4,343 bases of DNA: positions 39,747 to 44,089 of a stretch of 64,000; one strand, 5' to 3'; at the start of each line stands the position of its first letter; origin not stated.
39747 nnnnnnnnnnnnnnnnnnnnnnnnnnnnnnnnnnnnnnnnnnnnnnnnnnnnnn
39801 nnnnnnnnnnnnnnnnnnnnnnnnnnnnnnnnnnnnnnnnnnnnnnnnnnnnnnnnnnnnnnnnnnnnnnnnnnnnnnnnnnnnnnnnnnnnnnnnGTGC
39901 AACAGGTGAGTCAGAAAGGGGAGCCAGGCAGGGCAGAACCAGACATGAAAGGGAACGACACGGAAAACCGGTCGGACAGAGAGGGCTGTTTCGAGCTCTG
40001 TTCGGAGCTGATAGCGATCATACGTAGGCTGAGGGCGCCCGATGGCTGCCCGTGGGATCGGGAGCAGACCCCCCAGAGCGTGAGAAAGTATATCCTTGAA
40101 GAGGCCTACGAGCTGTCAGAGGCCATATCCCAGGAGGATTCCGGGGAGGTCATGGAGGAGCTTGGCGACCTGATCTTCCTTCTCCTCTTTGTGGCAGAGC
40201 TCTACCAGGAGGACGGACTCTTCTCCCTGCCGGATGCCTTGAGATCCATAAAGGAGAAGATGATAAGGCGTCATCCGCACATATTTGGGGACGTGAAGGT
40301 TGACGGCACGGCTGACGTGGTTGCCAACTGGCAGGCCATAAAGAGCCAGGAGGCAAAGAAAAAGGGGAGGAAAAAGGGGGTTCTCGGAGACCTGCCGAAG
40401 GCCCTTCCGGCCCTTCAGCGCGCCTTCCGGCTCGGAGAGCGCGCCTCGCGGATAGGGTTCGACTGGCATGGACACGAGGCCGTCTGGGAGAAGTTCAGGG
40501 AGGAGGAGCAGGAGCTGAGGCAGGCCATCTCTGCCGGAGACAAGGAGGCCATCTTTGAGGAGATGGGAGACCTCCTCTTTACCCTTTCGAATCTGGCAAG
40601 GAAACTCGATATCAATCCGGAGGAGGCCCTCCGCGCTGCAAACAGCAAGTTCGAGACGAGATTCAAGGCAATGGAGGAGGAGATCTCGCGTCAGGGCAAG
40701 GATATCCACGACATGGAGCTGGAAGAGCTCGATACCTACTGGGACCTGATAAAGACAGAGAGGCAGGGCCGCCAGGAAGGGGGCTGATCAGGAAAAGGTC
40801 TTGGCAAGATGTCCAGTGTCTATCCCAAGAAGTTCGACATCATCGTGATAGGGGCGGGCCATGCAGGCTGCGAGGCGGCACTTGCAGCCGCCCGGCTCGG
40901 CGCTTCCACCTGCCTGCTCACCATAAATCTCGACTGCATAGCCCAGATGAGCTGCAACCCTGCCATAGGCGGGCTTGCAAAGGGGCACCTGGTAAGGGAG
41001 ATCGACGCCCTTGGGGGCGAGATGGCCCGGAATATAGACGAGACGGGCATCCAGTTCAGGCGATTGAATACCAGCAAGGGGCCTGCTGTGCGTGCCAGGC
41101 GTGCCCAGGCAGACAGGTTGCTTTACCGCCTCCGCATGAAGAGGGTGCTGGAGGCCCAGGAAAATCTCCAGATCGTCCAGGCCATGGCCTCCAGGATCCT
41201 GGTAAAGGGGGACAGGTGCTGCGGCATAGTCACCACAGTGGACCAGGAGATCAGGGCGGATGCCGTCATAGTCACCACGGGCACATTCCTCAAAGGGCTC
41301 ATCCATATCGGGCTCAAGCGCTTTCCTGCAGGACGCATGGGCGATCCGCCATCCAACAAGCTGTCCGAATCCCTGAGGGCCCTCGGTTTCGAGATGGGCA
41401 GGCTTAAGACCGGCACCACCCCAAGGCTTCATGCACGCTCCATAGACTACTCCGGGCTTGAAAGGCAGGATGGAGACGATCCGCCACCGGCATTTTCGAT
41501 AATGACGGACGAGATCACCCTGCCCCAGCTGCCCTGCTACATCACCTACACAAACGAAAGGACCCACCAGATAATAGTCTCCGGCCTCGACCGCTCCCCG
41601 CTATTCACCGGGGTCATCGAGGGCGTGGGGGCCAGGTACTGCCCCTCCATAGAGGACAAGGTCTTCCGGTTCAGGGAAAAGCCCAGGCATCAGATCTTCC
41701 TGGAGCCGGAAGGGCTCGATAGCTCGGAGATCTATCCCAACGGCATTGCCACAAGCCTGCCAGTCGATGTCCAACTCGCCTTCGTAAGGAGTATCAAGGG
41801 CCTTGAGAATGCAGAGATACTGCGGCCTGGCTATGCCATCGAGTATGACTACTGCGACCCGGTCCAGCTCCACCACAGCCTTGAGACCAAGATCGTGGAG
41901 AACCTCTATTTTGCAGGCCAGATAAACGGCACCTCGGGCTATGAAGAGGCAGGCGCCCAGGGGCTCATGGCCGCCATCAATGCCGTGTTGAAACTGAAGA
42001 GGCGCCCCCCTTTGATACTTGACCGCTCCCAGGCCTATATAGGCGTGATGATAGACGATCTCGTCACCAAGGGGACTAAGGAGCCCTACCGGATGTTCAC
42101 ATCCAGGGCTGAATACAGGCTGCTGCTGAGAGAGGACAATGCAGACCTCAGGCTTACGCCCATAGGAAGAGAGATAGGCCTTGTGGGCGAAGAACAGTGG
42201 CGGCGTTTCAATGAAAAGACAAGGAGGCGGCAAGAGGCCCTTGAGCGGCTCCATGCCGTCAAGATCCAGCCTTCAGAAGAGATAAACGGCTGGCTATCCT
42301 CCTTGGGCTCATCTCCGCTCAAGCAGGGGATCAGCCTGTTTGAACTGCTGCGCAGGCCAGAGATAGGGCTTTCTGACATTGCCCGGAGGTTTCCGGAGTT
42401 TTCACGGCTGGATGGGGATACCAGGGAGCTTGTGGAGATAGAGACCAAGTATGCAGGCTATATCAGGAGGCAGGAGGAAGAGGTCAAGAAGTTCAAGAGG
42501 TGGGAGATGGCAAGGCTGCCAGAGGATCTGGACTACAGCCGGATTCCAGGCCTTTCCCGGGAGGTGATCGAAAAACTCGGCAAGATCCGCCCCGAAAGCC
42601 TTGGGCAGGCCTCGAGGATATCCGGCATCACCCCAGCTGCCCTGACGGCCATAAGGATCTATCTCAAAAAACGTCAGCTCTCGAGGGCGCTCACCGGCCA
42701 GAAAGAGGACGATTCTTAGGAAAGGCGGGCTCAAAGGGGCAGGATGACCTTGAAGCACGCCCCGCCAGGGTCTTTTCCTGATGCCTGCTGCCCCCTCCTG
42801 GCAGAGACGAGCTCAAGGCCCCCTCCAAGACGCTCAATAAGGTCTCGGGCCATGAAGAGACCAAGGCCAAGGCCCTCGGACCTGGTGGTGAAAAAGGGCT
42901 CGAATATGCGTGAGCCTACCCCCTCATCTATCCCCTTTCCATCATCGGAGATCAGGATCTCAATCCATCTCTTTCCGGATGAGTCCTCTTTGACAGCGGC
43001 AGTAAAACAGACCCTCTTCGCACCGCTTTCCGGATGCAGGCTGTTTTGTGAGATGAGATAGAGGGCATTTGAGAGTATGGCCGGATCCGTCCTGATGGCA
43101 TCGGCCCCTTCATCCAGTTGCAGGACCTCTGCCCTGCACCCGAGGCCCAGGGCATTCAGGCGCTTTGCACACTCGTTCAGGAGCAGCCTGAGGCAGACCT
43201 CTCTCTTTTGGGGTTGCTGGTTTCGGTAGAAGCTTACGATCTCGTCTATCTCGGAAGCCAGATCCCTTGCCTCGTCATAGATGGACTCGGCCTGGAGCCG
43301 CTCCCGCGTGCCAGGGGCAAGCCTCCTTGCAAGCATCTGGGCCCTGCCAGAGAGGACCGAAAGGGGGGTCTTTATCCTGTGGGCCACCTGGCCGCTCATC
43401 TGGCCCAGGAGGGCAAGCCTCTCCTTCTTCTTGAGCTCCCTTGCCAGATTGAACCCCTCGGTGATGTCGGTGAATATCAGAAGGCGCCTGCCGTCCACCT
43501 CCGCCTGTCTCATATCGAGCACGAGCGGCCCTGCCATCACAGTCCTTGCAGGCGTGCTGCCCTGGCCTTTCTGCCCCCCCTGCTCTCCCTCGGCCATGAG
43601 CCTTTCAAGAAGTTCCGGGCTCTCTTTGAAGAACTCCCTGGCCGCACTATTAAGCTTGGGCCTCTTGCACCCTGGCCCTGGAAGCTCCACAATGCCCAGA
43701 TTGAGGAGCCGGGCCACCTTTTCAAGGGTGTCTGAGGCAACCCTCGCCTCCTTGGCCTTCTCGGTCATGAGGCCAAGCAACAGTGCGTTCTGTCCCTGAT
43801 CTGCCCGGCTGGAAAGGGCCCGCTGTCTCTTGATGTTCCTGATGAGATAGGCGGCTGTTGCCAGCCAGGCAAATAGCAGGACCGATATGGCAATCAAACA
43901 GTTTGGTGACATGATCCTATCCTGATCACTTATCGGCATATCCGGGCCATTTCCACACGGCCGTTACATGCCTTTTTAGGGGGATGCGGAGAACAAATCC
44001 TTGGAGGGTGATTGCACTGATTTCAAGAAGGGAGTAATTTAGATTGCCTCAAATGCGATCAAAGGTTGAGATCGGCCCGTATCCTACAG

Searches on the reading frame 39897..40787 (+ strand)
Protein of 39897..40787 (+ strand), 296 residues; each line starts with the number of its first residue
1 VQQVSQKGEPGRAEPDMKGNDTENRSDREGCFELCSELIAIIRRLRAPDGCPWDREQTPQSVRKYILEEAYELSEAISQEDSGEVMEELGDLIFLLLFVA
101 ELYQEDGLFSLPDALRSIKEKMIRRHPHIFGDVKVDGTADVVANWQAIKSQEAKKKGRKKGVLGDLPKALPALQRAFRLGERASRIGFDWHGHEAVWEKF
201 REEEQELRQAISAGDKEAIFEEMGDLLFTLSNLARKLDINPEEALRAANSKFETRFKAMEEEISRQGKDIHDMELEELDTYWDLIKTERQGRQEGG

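Call 48: search_protein_families(library=pfam, max_evalue=0.01, proteins=[window:39897-40787:+])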
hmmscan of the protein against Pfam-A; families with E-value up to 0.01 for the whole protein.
window:39897-40787:+ (296 aa): 3 families
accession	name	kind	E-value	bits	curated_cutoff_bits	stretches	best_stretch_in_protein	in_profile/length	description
PF03819.22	MazG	-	1.4e-35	121.9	22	2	57-130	1-74/74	MazG nucleotide pyrophosphohydrolase domain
PF01503.22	PRA-PH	-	1.2e-15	58.1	21.3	2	191-248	25-82/86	Phosphoribosyl-ATP pyrophosphohydrolase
PF12643.12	MazG-like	-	1.5e-05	25.6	27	1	204-269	19-84/85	MazG-like family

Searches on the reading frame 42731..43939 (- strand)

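Call 48: search_protein_families(library=pfam, max_evalue=0.01, proteins=[window:42731-43939:-])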
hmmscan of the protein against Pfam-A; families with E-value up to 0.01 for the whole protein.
window:42731-43939:- (402 aa): 2 families
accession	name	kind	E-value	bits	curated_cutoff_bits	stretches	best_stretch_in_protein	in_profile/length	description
PF02518.31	HATPase_c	-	1e-13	52.1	26.4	1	285-402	2-109/111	Histidine kinase-, DNA gyrase B-, and HSP90-like ATPase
PF00512.31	HisKA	-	5.5e-08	33.2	26.9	1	178-242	2-65/66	His Kinase A (phospho-acceptor) domain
